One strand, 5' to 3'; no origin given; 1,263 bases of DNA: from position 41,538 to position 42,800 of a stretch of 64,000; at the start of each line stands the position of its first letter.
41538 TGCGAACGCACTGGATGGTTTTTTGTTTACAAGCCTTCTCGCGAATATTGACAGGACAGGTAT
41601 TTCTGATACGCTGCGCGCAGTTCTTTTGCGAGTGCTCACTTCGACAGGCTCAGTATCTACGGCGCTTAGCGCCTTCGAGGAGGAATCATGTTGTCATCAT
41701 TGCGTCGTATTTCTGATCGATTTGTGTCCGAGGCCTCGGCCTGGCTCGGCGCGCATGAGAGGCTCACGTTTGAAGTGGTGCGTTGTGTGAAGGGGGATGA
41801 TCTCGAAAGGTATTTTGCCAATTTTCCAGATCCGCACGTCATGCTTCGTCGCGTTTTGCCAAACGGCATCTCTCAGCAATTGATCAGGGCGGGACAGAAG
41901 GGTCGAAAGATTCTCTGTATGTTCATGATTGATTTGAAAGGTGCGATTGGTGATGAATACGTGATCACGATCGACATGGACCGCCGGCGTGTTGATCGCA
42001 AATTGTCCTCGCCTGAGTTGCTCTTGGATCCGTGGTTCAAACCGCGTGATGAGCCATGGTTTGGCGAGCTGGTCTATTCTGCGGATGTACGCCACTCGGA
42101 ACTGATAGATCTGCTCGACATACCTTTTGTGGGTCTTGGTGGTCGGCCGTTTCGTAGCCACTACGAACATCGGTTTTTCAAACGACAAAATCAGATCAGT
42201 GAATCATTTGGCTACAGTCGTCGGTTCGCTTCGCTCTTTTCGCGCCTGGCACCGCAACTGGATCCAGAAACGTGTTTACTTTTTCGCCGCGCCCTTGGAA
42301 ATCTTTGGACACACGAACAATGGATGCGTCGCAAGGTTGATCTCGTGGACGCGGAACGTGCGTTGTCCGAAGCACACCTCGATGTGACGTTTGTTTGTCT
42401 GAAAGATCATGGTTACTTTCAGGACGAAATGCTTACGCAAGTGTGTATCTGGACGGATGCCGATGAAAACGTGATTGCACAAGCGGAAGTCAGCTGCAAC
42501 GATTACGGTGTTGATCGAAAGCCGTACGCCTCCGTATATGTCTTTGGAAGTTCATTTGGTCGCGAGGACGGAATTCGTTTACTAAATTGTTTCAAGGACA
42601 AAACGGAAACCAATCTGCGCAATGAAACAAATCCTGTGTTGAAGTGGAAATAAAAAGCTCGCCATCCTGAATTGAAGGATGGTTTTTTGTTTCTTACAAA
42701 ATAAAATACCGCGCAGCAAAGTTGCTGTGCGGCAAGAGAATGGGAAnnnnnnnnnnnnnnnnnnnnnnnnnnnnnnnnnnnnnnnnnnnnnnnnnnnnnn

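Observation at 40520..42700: Tandem divergent paralogs with near-identical promoter, 60-nt leader and terminator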

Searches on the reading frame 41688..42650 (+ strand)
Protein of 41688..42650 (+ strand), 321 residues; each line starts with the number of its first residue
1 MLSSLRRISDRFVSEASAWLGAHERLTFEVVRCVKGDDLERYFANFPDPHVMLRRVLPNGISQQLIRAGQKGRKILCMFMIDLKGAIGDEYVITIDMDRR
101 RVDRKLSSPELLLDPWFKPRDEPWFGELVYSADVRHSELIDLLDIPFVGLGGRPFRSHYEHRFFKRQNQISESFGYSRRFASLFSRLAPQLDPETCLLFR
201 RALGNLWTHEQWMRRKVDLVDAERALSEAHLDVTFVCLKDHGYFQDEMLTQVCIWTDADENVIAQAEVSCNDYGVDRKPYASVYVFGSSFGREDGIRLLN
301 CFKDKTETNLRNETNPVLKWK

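Call 6: search_protein_families(library=pfam, proteins=[window:41688-42650:+], max_evalue=0.1)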
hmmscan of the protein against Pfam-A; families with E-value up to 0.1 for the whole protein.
window:41688-42650:+ (321 aa): 0 families

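Call 7: search_protein_families(library=ncbifam, proteins=[window:41688-42650:+], max_evalue=0.1)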
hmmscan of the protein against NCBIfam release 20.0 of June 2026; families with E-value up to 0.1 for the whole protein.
window:41688-42650:+ (321 aa): 0 families

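Call 44: find_homologous_proteins(query=window:41688-42650:+, max_evalue=0.001)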
Query window:41688-42650:+ (321 aa): 8 proteins with E <= 0.001 among 1518 candidates.
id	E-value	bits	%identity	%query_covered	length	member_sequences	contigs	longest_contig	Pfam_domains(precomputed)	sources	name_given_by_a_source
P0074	3.0e-220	748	100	100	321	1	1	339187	-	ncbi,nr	ncbi:MAG: hypothetical protein NTX72_06220 [Candidatus Uhrbacteria bacterium]|nr:hypothetical protei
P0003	3.8e-184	629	85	100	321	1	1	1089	-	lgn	-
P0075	2.3e-133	462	65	100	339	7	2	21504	-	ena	-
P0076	6.3e-112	392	58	99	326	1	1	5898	-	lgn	-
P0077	1.5e-106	374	56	98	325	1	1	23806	-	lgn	-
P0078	5.8e-101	356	56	97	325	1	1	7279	-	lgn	-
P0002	5.9e-98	346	55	97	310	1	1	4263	-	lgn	-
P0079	4.3e-93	330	50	97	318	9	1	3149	-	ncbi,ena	-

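Call 47: find_encoding_contigs(protein=P0075, flank=8000)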
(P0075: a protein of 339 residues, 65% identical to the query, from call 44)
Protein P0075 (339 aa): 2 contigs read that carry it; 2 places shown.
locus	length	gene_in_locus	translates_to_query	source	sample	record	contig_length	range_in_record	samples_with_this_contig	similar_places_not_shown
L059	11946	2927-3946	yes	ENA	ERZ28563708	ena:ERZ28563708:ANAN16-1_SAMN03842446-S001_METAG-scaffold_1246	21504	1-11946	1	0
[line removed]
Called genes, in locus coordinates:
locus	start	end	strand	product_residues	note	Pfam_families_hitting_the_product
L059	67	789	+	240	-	PF00293:NUDIX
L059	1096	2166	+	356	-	PF04055:Radical_SAM, PF12544:LAM_C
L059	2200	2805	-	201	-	-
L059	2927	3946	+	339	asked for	-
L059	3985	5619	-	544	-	PF00271:Helicase_C, PF16124:RecQ_Zn_bind, PF09382:RQC, PF00570:HRDC, PF14493:HTH_40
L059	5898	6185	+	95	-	PF00581:Rhodanese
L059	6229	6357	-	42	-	-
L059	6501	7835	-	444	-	PF00155:Aminotran_1_2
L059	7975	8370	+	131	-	PF00072:Response_reg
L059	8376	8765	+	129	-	PF00072:Response_reg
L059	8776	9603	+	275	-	-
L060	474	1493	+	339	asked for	-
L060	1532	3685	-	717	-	PF00270:DEAD, PF04851:ResIII (weak), PF00271:Helicase_C, PF16124:RecQ_Zn_bind, PF09382:RQC, PF00570:HRDC, PF14493:HTH_40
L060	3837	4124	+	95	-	PF00581:Rhodanese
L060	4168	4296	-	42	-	-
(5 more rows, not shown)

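Call 48: find_encoding_contigs(protein=P0077, flank=8000)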
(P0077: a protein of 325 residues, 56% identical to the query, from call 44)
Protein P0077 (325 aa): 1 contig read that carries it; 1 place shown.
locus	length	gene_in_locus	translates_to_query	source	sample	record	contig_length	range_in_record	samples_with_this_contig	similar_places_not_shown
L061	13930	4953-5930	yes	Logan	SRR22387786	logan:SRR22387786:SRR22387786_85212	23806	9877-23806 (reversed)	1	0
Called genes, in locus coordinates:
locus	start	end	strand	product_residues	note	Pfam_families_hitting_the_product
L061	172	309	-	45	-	-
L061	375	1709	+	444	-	-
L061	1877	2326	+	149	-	-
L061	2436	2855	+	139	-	PF01878:EVE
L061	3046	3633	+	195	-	PF00293:NUDIX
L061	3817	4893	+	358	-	PF04055:Radical_SAM, PF12544:LAM_C (weak)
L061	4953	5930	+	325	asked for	-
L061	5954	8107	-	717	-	PF00270:DEAD, PF04851:ResIII, PF00271:Helicase_C, PF16124:RecQ_Zn_bind, PF09382:RQC, PF00570:HRDC, PF14493:HTH_40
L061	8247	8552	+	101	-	PF00581:Rhodanese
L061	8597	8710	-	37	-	-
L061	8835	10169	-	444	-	PF00155:Aminotran_1_2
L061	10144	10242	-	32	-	-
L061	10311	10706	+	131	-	PF00072:Response_reg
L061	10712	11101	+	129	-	PF00072:Response_reg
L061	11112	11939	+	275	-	-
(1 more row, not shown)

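Call 50: find_encoding_contigs(protein=P0076, flank=8000)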
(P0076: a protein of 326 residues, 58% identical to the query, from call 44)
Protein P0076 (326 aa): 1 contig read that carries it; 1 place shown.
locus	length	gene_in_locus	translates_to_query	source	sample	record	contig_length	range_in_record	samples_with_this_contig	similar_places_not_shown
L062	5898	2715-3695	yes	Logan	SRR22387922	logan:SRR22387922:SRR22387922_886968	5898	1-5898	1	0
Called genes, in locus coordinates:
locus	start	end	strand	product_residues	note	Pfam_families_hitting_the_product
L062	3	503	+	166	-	?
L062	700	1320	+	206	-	PF00293:NUDIX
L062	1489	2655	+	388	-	PF04055:Radical_SAM, PF12544:LAM_C (weak)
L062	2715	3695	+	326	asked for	-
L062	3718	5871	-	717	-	PF00270:DEAD, PF04851:ResIII (weak), PF00271:Helicase_C, PF16124:RecQ_Zn_bind, PF09382:RQC, PF00570:HRDC, PF14493:HTH_40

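Call 51: find_encoding_contigs(protein=P0078, flank=8000)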
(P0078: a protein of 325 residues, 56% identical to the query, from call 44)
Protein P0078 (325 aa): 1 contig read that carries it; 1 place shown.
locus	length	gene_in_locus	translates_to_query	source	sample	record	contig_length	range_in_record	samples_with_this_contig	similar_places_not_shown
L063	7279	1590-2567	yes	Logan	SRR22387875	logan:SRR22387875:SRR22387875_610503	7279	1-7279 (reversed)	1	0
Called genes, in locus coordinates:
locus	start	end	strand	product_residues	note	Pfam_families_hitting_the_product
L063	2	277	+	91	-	?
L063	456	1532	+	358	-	PF04055:Radical_SAM, PF12544:LAM_C (weak)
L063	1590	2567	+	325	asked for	-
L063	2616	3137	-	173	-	-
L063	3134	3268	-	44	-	-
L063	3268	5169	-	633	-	PF00317:Ribonuc_red_lgN, PF02867:Ribonuc_red_lgC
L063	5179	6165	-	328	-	PF00268:Ribonuc_red_sm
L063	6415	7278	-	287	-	?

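Call 52: find_encoding_contigs(protein=P0079, flank=8000)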
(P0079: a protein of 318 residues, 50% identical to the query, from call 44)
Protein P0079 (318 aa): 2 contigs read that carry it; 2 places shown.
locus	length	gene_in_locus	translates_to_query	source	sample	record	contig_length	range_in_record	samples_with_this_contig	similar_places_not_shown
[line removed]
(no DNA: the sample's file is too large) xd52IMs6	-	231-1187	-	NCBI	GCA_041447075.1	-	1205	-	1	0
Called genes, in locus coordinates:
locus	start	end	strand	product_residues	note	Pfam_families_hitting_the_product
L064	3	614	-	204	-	?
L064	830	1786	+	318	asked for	-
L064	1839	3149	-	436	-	?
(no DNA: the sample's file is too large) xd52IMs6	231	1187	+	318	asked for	-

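Call 67: search_protein_families(library=pfam, proteins=[L063:2616-3134:-], max_evalue=0.01)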
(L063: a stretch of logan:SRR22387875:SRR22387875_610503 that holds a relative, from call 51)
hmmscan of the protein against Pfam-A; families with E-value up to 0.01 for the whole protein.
L063:2616-3134:- (172 aa): 0 families

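Call 69: search_protein_families(library=padloc, proteins=[window:41688-42650:+], max_evalue=0.05)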
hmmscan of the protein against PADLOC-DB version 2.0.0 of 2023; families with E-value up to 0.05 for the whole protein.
window:41688-42650:+ (321 aa): 0 families

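Call 70: search_protein_families(library=phrogs, proteins=[window:41688-42650:+], max_evalue=0.05)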
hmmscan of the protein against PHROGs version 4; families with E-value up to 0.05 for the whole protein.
window:41688-42650:+ (321 aa): 0 families
